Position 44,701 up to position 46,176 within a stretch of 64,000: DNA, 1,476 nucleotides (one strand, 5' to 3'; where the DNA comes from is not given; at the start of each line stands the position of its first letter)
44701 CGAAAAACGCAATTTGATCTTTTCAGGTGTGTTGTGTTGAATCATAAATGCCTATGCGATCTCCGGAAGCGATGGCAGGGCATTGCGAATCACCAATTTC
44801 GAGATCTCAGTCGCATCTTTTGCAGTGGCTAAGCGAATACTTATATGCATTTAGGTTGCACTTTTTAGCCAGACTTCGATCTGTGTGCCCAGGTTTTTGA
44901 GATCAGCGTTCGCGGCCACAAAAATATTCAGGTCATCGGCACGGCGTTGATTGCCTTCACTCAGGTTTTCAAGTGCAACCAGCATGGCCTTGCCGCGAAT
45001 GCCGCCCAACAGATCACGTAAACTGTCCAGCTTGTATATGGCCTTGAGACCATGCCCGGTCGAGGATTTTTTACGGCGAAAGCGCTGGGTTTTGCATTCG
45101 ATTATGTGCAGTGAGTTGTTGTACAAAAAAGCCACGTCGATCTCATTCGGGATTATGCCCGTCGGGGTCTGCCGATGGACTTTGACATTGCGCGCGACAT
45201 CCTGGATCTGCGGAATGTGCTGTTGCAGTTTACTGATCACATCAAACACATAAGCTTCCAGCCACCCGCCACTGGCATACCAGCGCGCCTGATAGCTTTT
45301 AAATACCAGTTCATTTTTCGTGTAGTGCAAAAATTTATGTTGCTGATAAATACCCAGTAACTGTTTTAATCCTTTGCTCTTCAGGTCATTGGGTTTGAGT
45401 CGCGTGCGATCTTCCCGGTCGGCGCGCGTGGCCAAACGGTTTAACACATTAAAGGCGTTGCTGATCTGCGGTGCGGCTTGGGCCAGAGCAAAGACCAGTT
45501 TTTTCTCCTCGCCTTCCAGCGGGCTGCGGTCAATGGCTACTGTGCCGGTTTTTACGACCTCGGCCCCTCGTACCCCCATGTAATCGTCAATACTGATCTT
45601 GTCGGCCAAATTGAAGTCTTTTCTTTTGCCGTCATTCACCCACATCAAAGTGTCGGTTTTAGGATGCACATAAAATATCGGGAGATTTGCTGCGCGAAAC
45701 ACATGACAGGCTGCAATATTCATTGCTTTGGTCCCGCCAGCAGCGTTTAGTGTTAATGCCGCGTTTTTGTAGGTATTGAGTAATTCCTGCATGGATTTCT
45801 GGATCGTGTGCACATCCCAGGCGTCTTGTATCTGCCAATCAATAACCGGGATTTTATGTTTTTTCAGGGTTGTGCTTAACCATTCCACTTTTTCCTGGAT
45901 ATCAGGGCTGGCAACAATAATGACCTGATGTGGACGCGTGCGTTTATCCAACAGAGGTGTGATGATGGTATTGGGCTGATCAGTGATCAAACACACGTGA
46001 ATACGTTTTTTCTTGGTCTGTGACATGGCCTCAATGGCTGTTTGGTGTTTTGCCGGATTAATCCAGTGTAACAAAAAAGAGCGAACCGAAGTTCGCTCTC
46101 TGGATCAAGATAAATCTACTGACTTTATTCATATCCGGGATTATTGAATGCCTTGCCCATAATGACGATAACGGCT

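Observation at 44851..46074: Orphan Card1/Can2-like CARF nuclease in housekeeping DNA, with no CRISPR or cyclase partner in 64 kb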

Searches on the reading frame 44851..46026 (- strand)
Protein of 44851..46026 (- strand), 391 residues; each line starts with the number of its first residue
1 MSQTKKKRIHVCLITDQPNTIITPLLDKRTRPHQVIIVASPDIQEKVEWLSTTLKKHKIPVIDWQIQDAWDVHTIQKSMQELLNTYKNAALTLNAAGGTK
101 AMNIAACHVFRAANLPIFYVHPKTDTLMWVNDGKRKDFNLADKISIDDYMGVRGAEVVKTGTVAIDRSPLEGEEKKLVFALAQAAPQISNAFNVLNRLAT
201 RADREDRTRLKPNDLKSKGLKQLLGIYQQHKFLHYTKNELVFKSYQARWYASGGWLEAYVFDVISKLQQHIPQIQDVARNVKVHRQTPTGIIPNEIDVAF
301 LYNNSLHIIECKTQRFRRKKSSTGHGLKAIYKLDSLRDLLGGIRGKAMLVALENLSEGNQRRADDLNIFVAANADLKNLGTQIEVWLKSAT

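Call 4: search_protein_families(library=padloc, proteins=[window:44851-46026:-], max_evalue=0.1)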
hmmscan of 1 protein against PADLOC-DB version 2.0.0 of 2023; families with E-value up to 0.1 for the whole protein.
window:44851-46026:- (391 aa): 49 families (the best 25 are shown)
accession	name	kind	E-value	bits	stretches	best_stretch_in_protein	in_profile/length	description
PDLC01880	CARF4--CARF_PDDEXK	-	1.2e-108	361.6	1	8-388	2-363/364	-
PDLC01619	Csx1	-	3.5e-65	218.3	1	8-388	2-328/330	CAS-III; associated_signaling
PDLC01968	CARF_PDDEXK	-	1.3e-43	147.5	2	85-390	82-358/361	-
PDLC01037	Csx1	-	5.1e-39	132.7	1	6-388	1-319/320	ARF+Nuclease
PDLC01893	CARF4--CARF_PDDEXK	-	1.2e-32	111.7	1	28-382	25-379/382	-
PDLC01890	CARF4--CARF_PDDEXK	-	6.9e-27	92.8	1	30-374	22-341/366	-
PDLC01882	CARF4--CARF_PDDEXK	-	7.1e-25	85.5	1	66-378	261-558/569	-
PDLC01512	Csx1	-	7.4e-25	85.9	1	18-357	16-349/382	CAS-III; associated_signaling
PDLC01883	CARF4--CARF_PDDEXK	-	1.2e-21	75.4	1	18-389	22-389/390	-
PDLC01898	CARF4--CARF_PDDEXK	-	1.6e-20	71.6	2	11-163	4-163/296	-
PDLC01900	CARF4--CARF_PDDEXK_AAA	-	7.9e-20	69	1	68-372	273-549/556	-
PDLC01887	CARF4--CARF_PDDEXK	-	8.6e-19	66.1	2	9-122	3-112/285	-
PDLC01881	CARF4--CARF_PDDEXK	-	3.9e-15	53.9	1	25-351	19-338/378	-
PDLC01897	CARF4--CARF_PDDEXK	-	5.8e-15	53.5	1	8-317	3-303/369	-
PDLC01889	CARF4--CARF_PDDEXK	-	2e-14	51.6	2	6-124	1-114/367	-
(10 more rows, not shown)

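Call 5: search_protein_families(library=ncbifam, proteins=[window:44851-46026:-], max_evalue=0.1)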
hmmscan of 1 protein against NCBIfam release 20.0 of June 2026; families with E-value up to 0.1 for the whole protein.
window:44851-46026:- (391 aa): 0 families

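Call 7: search_solved_structures(query=window:44851-46026:-, max_evalue=1, show_alignments=3)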
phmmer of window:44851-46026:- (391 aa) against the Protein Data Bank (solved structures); distinct sequences matched with E-value up to 1: 6.
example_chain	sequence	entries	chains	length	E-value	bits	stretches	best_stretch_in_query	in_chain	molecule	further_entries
1xmx_A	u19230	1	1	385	1.1e-53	186.1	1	8-390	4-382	hypothetical protein VC1899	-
7bdv_A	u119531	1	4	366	4.7e-35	124.7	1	10-373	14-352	Can2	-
6wxw_A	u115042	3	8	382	1.7e-12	50.5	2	249-336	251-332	Card1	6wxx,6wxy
6xl1_A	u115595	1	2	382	8.7e-12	48.2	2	249-336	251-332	Card1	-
8z4i_A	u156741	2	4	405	2.1e-11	46.9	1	91-377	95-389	CARF-domain cantaining dual-activated nuclease | CARF-domain containing dual-activated nuclease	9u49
4whb_E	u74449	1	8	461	0.58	12.5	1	108-170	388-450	Phenylurea hydrolase B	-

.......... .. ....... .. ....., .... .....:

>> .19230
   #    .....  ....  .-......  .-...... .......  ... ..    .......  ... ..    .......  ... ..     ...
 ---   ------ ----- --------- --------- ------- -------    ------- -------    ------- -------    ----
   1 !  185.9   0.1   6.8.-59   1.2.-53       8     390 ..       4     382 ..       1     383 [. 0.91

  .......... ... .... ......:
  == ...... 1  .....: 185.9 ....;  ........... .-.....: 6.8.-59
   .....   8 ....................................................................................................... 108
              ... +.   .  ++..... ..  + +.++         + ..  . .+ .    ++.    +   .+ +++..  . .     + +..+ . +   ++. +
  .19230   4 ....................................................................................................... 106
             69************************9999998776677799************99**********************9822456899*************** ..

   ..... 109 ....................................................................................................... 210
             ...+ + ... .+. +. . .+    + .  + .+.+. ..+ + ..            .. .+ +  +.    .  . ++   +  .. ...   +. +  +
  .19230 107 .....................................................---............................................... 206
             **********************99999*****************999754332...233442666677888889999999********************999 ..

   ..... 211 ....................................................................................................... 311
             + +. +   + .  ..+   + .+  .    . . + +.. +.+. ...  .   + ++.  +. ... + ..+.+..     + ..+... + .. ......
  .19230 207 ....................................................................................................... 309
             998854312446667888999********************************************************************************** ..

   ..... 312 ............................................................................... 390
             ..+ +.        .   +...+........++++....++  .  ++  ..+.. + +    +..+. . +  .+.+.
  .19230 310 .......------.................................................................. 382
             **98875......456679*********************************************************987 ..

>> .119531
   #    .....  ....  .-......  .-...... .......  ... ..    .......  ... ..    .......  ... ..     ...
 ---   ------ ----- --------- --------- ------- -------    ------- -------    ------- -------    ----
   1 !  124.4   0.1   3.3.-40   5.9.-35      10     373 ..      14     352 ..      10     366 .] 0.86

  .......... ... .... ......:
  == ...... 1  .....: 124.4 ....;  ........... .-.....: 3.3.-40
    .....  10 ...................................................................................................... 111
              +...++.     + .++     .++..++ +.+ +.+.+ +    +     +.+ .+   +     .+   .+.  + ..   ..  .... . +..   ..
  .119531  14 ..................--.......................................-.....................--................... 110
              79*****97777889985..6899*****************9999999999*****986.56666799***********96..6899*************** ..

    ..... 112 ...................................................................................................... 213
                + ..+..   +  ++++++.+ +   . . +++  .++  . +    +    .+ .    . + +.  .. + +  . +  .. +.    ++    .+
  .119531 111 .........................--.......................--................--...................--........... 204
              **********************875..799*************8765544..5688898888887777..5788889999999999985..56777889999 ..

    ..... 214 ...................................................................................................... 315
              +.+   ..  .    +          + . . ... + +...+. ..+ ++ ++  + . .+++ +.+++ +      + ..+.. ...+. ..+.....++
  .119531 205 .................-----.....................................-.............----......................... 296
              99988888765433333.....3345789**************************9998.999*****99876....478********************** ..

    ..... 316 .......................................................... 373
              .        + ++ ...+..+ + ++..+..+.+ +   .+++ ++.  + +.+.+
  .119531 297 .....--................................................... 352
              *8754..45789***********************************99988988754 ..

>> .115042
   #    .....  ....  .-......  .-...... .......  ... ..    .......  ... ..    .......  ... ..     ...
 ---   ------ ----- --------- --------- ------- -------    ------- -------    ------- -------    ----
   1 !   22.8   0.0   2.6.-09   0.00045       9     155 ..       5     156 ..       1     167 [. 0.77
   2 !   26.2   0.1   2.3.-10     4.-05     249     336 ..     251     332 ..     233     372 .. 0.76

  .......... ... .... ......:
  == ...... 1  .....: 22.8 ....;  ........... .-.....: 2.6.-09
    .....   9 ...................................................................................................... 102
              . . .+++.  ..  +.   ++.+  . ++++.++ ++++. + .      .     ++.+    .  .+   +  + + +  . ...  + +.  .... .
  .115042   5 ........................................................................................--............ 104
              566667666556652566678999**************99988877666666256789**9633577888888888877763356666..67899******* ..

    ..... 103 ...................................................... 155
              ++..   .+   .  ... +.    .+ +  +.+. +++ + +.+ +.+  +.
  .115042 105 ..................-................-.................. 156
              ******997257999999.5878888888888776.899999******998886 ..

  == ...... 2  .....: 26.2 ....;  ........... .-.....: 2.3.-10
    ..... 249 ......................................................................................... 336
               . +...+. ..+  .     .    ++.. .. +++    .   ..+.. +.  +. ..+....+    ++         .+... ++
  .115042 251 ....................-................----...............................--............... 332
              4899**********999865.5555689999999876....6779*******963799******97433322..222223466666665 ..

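Call 8: search_protein_families(library=pfam, proteins=[window:44851-46026:-], max_evalue=0.1)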
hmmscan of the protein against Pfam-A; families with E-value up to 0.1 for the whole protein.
window:44851-46026:- (391 aa): 4 families
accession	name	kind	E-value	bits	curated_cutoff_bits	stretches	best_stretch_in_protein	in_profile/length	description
PF09002.17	Card1_endonuc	-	1.3e-29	102.9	26.4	1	246-388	3-134/136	Card1-like, endonuclease domain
PF23400.1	CARF_Card1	-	7e-15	55.7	24.6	1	9-149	1-146/146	Card1 CARF domain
PF19810.5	HFX_2341_N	-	1e-06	29.6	30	1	8-124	1-119/120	HFX_2341-like, N-terminal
PF09651.16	Cas_APE2256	-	0.094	13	24.8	0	78-126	79-129/136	CRISPR-associated protein (Cas_APE2256)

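Call 10: find_homologous_proteins(query=window:44851-46026:-, max_evalue=0.00001)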
Query window:44851-46026:- (391 aa): 133 proteins with E <= 0.00001 among 3635 candidates; the best 120 are listed.
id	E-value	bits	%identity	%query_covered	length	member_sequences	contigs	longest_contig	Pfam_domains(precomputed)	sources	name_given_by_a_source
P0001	8.6e-261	882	100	100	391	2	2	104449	PF23400.2,PF19810.6,PF09002.18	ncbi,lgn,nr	ncbi:MAG: DUF1887 family protein [Gammaproteobacteria bacterium]|nr:DUF1887 family protein [Gammapro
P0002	1.4e-213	727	83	98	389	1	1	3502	PF23400.2,PF19810.6,PF09002.18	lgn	-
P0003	9.1e-203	692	77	99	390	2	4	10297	PF23400.2,PF09002.18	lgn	-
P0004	5.4e-198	676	76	98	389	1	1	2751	PF23400.2,PF19810.6,PF09002.18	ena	-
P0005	7.3e-197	672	76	98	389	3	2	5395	PF23400.2,PF19810.6,PF09002.18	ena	-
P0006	3.2e-194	663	75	98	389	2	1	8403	PF23400.2,PF19810.6,PF09002.18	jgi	-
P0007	4.2e-194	663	75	98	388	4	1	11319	PF23400.2,PF19810.6,PF09002.18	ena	-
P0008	7.3e-194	662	75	99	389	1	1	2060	PF23400.2,PF19810.6,PF09002.18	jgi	-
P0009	6.5e-193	659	74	99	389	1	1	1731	PF23400.2,PF19810.6,PF09002.18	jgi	-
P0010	3.2e-189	647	73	99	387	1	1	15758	PF23400.2,PF19810.6,PF09002.18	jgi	-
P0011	4.3e-181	620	71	98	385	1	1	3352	PF23400.2,PF19810.6,PF09002.18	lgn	-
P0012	5.3e-171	587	68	98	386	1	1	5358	PF23400.2,PF09002.18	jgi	-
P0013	2.6e-78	282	39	98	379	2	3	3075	PF23400.2,PF09002.18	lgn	-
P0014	7.3e-77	277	42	97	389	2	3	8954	PF23400.2,PF19810.6,PF09002.18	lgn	-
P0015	8.3e-76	274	37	97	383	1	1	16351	PF23400.2,PF19810.6,PF09002.18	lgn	-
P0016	1.3e-75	273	39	99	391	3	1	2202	PF23400.2,PF09002.18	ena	-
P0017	1.3e-75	273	39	96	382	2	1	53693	PF23400.2,PF09002.18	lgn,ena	-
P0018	2.2e-75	272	37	95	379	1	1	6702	PF09651.17,PF23400.2,PF09002.18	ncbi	-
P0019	2.3e-75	272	39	95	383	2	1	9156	PF23400.2,PF09002.18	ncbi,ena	-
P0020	2.7e-75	272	38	97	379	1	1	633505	PF23400.2,PF09002.18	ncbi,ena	-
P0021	4.5e-75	271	37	98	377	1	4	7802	PF23400.2,PF19810.6,PF09002.18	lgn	-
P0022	7.4e-75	271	40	97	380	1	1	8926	PF23400.2,PF09002.18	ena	-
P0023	1.4e-73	266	36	99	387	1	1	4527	PF23400.2,PF09002.18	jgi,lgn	jgi:hypothetical protein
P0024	1.8e-73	266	39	98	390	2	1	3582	PF23400.2,PF09002.18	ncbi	-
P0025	1.2e-72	263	38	98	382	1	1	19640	PF23400.2,PF09002.18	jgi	-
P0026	1.7e-72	263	39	97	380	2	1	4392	PF23400.2,PF09002.18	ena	-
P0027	3.0e-72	262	39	97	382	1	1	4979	PF09651.17,PF23400.2,PF19810.6,PF09002.18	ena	-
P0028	9.6e-72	260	39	97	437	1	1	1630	PF23400.2,PF09002.18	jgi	jgi:hypothetical protein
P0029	5.3e-71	258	39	95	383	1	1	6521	PF23400.2,PF09002.18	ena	-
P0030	7.3e-71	257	38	96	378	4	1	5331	PF23400.2,PF09002.18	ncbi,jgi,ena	-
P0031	1.0e-70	257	37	97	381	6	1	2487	PF23400.2,PF09002.18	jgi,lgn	jgi:hypothetical protein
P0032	1.1e-70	257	39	97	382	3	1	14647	PF23400.2,PF09002.18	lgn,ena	-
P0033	1.1e-70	257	37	97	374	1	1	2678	PF23400.2,PF09002.18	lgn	-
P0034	1.1e-70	257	38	96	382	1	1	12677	PF23400.2,PF09002.18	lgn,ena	-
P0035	5.4e-70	255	37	98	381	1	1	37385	PF23400.2,PF09002.18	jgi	jgi:Card1-like endonuclease family protein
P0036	7.2e-70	254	37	97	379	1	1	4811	PF23400.2,PF09002.18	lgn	-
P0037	8.8e-70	254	38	95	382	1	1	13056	PF23400.2,PF09002.18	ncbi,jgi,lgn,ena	-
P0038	1.0e-69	254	37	97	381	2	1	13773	PF23400.2,PF09002.18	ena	-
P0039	1.9e-68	249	39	98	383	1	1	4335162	PF23400.2,PF09002.18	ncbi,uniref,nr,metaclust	ncbi:Card1-like endonuclease domain-containing protein [Methylomarinum vadi]|uniref:Card1-like endon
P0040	2.9e-68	249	37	95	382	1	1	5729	PF23400.2,PF09002.18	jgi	jgi:hypothetical protein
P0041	6.2e-68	248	36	97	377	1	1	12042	PF23400.2,PF09002.18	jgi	-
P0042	1.1e-67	247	34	98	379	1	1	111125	PF23400.2,PF09002.18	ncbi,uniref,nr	ncbi:Card1-like endonuclease domain-containing protein [Leucothrix arctica]|uniref:DUF1887 domain-co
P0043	1.3e-67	247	35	98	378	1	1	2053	PF23400.2,PF19810.6,PF09002.18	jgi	-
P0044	3.8e-67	245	37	97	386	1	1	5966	PF23400.2,PF19810.6,PF09002.18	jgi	jgi:hypothetical protein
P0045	7.9e-67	244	36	99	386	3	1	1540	PF23400.2,PF09002.18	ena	-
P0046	8.5e-67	244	34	97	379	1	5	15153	PF09651.17,PF23400.2,PF09002.18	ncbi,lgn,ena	-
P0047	1.6e-66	243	36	98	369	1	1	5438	PF23400.2,PF19810.6,PF09002.18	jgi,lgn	-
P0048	2.5e-66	243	37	96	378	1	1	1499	PF23400.2,PF09002.18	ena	-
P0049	3.4e-66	242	37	97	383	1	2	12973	PF23400.2,PF09002.18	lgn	-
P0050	4.2e-66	242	36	98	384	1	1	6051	PF23400.2,PF09002.18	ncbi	-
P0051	5.9e-66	241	35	98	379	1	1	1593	PF23400.2,PF09002.18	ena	-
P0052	9.6e-66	241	36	97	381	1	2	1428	PF23400.2,PF09002.18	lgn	-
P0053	8.4e-65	238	37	95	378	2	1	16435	PF23400.2,PF09002.18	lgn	-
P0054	8.5e-65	237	35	97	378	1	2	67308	PF23400.2,PF09002.18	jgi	jgi:hypothetical protein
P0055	1.8e-64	236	37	97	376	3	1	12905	PF23400.2,PF09002.18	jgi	jgi:hypothetical protein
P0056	4.2e-64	235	36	97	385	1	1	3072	PF23400.2,PF09002.18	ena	-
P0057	6.1e-64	235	36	98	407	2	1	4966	PF23400.2,PF19810.6,PF09002.18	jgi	-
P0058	9.3e-64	234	35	97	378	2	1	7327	PF23400.2,PF09002.18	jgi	jgi:hypothetical protein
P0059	1.2e-63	234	35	97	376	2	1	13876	PF23400.2,PF09002.18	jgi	-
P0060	1.5e-63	233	34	98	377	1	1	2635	PF23400.2,PF19810.6,PF09002.18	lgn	-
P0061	4.3e-63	232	37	97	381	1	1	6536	PF23400.2,PF19810.6,PF09002.18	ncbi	ncbi:MAG: DUF1887 family CARF protein [Methylococcales bacterium]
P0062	4.2e-62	229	35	99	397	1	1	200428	PF23400.2,PF09002.18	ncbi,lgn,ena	-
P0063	4.8e-62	228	36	98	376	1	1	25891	PF23400.2,PF19810.6,PF09002.18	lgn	-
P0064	5.5e-62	228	34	98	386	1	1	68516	PF23400.2,PF09002.18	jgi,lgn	-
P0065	1.1e-61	227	36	97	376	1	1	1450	PF23400.2,PF09002.18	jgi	jgi:hypothetical protein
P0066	3.4e-61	226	36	91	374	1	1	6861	PF23400.2,PF09002.18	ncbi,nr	ncbi:MAG: DUF1887 family CARF protein [Mariprofundaceae bacterium]|nr:DUF1887 family CARF protein [M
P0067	8.3e-59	218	35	97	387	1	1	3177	PF23400.2,PF09002.18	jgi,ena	-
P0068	1.4e-58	217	36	90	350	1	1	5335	PF23400.2,PF09002.18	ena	-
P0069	1.8e-58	217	35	97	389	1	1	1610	PF09002.18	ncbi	-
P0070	3.2e-58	216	34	97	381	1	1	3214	PF23400.2,PF09002.18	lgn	-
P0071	3.7e-57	212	33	97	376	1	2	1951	PF23400.2,PF09002.18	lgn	-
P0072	3.7e-57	212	35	96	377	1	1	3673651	PF23400.2,PF09002.18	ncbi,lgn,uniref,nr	ncbi:DUF1887 family protein [Methylomonas paludis]|uniref:DUF1887 family protein n=1 Tax=Methylomona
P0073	5.1e-57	212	35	98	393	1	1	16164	PF09002.18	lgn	-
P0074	5.2e-57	212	34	98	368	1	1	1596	PF23400.2,PF09002.18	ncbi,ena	-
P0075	1.1e-56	211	33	97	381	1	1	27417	PF23400.2,PF09002.18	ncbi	-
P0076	4.9e-56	209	33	99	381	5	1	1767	PF23400.2,PF09002.18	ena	-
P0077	1.9e-55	207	35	99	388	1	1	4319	PF09002.18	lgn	-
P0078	7.6e-55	205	31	98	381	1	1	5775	PF23400.2,PF09002.18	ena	-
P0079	1.0e-53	201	33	99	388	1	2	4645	PF23400.2,PF09002.18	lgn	-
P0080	2.9e-53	200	35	97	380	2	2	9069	PF23400.2,PF09002.18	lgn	-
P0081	8.5e-53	198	34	97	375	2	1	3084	PF23400.2,PF09002.18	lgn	-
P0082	1.0e-52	198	33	97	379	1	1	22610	PF23400.2,PF09002.18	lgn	-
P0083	2.9e-51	193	35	90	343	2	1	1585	PF23400.2,PF09002.18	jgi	jgi:hypothetical protein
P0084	5.0e-51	192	32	97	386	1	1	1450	PF23400.2,PF09002.18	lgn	-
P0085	5.6e-51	192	34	97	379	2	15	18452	PF23400.2,PF09002.18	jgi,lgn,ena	-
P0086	1.1e-50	191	33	97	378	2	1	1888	PF23400.2,PF09002.18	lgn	-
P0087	1.6e-50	191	34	97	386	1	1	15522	PF23400.2,PF09002.18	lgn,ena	-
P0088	3.1e-50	190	34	98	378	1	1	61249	PF23400.2,PF09002.18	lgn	-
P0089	6.2e-50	189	32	99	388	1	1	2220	PF23400.2,PF09002.18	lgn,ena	-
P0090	9.6e-50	188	33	97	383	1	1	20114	PF23400.2,PF09002.18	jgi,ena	jgi:hypothetical protein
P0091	1.6e-49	187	33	97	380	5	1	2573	PF23400.2,PF09002.18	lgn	-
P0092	2.8e-48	183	32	97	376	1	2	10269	PF23400.2,PF09002.18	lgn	-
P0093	3.6e-48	183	33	99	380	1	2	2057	PF23400.2,PF09002.18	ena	-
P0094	4.1e-48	183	35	73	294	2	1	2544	PF09002.18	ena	-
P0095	8.4e-48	182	32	98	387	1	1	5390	PF09002.18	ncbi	-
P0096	1.1e-47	181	32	98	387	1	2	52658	PF09002.18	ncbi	-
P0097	2.1e-47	180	32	97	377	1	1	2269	PF23400.2,PF09002.18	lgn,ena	-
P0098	6.0e-47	179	32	98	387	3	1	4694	PF23400.2,PF09002.18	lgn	-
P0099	6.4e-47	179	32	97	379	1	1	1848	PF23400.2,PF09002.18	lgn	-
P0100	7.3e-47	178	32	98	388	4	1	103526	PF09002.18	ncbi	-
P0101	1.9e-46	177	33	97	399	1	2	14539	PF23400.2,PF09002.18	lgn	-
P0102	2.3e-46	177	32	97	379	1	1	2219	PF23400.2,PF09002.18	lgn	-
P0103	3.3e-46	176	31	97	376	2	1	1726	PF23400.2,PF09002.18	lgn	-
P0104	8.2e-46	175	34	98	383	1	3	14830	PF23400.2,PF09002.18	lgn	-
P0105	1.1e-45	175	31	97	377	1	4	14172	PF23400.2,PF09002.18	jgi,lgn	-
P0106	1.3e-45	174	33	98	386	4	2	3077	PF09002.18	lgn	-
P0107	1.7e-45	174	30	98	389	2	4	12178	PF23400.2,PF09002.18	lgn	-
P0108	3.1e-45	173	32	97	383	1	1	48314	PF23400.2,PF09002.18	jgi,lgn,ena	-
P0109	6.5e-45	172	32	97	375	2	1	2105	PF23400.2,PF09002.18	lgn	-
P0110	6.8e-44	169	33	98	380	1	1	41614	PF23400.2,PF09002.18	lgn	-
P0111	1.7e-43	167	33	98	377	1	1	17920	PF23400.2,PF09002.18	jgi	jgi:hypothetical protein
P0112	1.9e-43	167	32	98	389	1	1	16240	PF09002.18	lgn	-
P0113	4.3e-43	166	30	97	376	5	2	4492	PF23400.2,PF09002.18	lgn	-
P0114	9.0e-43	165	31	97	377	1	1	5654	PF23400.2,PF09002.18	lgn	-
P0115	4.3e-42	163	27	96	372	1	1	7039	PF09002.18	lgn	-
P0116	6.2e-42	162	28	97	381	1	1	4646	PF23400.2,PF09002.18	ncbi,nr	ncbi:MAG: DUF1887 family CARF protein [Gammaproteobacteria bacterium]|nr:DUF1887 family CARF protein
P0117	1.8e-41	161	31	97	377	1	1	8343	PF23400.2,PF09002.18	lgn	-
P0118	3.5e-41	160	30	98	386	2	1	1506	PF23400.2,PF09002.18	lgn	-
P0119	4.7e-41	159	32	89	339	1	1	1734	PF23400.2,PF09002.18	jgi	jgi:hypothetical protein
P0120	5.5e-41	159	28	98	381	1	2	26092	PF23400.2,PF09002.18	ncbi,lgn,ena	-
